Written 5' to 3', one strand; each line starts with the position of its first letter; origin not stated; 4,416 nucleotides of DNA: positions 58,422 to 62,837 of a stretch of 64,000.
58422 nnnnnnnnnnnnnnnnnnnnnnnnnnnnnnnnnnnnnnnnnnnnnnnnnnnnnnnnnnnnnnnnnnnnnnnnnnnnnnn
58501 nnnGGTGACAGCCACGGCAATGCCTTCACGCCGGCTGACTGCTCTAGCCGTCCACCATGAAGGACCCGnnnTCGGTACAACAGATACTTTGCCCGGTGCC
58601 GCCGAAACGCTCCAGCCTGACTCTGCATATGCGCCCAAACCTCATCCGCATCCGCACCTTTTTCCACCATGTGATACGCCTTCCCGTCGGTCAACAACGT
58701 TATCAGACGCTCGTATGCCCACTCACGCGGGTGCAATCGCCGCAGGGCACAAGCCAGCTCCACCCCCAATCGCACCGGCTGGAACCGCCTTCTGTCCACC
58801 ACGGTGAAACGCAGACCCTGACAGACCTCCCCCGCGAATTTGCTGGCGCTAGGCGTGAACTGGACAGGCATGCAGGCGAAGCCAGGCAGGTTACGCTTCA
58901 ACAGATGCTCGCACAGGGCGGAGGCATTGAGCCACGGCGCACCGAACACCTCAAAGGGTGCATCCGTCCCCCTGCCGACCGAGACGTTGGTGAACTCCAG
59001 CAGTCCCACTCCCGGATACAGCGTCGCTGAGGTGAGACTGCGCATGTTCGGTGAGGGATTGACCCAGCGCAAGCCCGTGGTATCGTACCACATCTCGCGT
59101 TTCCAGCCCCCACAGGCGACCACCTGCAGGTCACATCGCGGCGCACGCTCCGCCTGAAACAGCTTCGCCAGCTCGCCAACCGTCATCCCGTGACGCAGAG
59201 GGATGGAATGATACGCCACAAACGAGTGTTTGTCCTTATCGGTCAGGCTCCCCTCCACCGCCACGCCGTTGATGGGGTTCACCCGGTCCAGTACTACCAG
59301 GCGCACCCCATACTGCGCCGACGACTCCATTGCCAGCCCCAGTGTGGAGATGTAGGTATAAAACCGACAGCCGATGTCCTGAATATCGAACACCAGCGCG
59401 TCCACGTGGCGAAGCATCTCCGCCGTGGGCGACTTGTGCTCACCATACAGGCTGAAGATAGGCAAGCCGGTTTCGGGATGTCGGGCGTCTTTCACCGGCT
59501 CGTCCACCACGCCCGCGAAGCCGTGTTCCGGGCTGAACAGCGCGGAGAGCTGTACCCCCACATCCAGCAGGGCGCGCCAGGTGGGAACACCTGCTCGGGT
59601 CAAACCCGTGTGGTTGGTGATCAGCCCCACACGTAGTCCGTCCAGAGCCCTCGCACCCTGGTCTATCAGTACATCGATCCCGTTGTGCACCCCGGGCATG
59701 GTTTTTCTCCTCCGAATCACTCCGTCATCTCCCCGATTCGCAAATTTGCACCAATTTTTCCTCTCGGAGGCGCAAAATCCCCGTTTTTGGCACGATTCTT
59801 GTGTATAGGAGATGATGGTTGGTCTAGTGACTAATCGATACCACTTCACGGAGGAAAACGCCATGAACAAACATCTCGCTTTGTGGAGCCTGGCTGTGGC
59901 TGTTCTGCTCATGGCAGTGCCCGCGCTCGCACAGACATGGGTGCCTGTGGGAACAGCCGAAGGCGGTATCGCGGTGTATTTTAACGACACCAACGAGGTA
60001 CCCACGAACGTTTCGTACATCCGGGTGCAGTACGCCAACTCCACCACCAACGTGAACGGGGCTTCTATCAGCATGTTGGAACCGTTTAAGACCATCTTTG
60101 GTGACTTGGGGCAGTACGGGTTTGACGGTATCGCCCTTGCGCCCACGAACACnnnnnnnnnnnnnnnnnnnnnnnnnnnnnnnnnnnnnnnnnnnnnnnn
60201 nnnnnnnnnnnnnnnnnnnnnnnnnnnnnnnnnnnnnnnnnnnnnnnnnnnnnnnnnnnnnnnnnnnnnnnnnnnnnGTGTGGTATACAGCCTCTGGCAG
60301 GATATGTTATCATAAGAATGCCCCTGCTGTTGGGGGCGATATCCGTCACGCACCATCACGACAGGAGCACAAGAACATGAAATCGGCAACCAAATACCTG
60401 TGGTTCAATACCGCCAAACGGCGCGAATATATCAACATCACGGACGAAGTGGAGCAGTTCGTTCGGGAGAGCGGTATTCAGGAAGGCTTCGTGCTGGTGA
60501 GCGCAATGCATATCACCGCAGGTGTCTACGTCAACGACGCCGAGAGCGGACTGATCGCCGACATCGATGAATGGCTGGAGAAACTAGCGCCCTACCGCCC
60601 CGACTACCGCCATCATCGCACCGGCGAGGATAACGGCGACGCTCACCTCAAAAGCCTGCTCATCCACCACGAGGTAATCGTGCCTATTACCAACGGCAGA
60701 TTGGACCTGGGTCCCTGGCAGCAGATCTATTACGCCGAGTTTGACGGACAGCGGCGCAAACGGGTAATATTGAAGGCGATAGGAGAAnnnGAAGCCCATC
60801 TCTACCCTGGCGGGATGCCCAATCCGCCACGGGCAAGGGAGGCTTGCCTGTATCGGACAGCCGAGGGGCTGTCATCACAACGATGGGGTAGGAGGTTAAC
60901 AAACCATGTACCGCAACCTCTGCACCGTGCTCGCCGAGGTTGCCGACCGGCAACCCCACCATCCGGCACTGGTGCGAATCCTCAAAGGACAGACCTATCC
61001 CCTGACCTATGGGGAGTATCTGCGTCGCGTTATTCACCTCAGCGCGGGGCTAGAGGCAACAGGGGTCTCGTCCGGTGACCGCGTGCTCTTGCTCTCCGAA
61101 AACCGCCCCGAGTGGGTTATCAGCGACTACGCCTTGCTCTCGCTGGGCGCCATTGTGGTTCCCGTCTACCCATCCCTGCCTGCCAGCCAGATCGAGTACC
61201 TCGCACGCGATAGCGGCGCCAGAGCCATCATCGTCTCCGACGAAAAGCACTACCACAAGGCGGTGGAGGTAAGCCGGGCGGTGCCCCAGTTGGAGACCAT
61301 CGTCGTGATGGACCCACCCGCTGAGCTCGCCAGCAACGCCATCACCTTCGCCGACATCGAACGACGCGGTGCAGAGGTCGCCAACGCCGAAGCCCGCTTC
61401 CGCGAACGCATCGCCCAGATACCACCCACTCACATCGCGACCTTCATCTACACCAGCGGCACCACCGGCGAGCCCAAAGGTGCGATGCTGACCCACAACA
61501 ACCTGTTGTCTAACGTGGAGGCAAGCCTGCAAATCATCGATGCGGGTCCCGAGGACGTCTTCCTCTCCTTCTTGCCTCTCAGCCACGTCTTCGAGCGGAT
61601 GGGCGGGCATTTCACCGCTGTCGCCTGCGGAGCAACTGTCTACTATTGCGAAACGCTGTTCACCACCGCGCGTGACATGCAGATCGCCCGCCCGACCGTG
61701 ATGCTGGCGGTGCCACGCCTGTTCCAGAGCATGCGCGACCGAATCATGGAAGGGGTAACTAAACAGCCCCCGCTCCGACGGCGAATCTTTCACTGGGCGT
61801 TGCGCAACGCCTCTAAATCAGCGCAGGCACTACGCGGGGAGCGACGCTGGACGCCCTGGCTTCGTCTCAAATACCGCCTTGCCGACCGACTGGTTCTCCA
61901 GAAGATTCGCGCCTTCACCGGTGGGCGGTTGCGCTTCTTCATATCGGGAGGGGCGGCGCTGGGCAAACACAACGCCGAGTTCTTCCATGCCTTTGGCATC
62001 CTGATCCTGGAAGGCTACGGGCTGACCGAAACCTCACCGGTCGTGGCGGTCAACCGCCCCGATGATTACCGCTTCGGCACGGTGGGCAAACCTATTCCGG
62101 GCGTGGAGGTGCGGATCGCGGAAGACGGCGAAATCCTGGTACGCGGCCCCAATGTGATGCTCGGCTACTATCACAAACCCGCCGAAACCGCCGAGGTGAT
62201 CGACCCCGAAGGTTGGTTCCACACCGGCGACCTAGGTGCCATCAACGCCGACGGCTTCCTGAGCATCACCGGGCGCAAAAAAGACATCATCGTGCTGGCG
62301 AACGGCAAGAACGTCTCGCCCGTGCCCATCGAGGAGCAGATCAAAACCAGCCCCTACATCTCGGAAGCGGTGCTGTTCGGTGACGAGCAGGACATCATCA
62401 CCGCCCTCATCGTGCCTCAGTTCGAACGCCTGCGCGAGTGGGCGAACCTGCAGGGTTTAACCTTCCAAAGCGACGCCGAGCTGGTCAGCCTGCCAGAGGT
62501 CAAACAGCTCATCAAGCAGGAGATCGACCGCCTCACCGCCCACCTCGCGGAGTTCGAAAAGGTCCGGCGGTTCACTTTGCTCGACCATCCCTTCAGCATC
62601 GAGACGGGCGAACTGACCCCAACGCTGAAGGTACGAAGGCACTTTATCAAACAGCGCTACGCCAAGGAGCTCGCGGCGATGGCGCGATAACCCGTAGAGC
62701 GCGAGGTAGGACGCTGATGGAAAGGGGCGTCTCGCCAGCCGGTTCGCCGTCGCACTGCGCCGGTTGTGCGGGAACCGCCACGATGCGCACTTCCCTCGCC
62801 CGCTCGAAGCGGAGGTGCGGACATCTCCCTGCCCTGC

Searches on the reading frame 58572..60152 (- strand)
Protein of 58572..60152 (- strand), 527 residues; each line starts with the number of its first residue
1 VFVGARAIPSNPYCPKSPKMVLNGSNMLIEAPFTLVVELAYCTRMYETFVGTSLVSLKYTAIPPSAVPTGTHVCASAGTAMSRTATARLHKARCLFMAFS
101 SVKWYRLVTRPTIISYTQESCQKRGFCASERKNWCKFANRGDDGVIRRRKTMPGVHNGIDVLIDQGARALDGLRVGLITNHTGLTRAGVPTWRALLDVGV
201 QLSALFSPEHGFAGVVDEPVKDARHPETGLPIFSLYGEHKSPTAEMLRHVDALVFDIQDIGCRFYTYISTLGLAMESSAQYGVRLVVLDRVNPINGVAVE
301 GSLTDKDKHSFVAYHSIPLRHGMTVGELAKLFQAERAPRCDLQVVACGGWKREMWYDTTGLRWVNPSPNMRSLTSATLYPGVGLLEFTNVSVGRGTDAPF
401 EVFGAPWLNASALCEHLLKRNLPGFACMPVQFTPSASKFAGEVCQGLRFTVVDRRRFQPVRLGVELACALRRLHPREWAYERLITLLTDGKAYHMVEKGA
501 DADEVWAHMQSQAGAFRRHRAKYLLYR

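Call 24: search_protein_families(library=pfam, proteins=[window:58572-60152:-], max_evalue=0.00001)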
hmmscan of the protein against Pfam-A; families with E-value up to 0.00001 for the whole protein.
window:58572-60152:- (527 aa): 2 families
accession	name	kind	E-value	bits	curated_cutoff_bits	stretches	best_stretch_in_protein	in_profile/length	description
PF07075.17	NamZ_N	-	1.5e-79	266.5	26.9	1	175-373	1-202/203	Exo-beta-N-acetylmuramidase NamZ, N-terminal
PF20732.2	NamZ_C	-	4.9e-44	151.2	25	1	378-526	2-152/152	Exo-beta-N-acetylmuramidase NamZ, C-terminal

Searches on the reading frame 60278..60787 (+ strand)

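Call 24: search_protein_families(library=pfam, proteins=[window:60278-60787:+], max_evalue=0.00001)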
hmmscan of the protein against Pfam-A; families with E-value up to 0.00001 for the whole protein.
window:60278-60787:+ (170 aa): 1 family
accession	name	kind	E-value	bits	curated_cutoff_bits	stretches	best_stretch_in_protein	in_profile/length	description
PF01894.22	UPF0047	-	4e-41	140.3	27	1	53-166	1-116/117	Uncharacterised protein family UPF0047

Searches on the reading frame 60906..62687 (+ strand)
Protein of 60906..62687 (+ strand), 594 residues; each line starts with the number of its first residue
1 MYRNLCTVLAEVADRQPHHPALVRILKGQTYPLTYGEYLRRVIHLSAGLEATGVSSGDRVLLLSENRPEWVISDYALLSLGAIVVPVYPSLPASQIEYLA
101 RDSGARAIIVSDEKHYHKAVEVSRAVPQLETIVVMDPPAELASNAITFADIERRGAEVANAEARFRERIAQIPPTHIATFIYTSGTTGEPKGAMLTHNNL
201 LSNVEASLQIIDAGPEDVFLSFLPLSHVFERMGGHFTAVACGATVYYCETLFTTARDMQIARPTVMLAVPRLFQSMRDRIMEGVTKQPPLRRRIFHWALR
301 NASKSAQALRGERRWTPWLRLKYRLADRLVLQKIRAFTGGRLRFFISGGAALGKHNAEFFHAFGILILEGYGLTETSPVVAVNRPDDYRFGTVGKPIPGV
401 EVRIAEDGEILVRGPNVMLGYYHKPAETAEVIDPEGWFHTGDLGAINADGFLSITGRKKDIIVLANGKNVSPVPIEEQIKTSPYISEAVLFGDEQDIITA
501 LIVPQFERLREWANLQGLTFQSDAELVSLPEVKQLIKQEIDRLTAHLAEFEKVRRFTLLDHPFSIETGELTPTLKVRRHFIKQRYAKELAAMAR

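Call 39: find_encoding_contigs(protein=window:60906-62687:+, flank=10000, max_places=2)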
Protein window:60906-62687:+ (594 aa): 9 contigs read that carry it; 2 places shown.
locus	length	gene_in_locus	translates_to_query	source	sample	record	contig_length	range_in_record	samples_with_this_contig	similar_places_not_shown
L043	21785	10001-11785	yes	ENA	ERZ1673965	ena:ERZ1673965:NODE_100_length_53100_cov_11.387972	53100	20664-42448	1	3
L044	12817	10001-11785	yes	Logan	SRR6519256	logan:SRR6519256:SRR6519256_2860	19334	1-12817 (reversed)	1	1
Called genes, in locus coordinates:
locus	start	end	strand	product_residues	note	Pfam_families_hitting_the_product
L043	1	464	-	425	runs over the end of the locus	PF02844:GARS_N, PF01071:GARS_A, PF02843:GARS_C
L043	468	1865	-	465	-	PF00772:DnaB, PF03796:DnaB_C, PF13481:AAA_25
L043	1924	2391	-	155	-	PF01281:Ribosomal_L9_N, PF03948:Ribosomal_L9_C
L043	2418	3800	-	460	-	PF02470:MlaD, PF27164:Aq_493_lipo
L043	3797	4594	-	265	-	PF00005:ABC_tran, PF13304:AAA_21 (faint)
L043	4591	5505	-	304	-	PF02405:MlaE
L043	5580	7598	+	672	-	PF02518:HATPase_c, PF00204:DNA_gyraseB, PF01751:Toprim, PF00986:DNA_gyraseB_C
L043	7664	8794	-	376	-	PF07075:NamZ_N, PF20732:NamZ_C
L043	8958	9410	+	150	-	-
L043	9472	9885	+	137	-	PF01894:YjbQ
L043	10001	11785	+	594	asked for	PF00501:AMP-binding, PF23562:AMP-binding_C_3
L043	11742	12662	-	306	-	PF00781:DAGK_cat, PF19279:YegS_C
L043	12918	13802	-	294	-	PF05067:Mn_catalase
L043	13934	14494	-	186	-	PF01569:PAP2, PF14378:PAP2_3 (weak)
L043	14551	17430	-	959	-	PF01074:Glyco_hydro_38N, PF09261:Alpha-mann_mid, PF07748:Glyco_hydro_38C, PF17677:Glyco_hydro38C2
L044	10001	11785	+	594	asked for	PF00501:AMP-binding, PF23562:AMP-binding_C_3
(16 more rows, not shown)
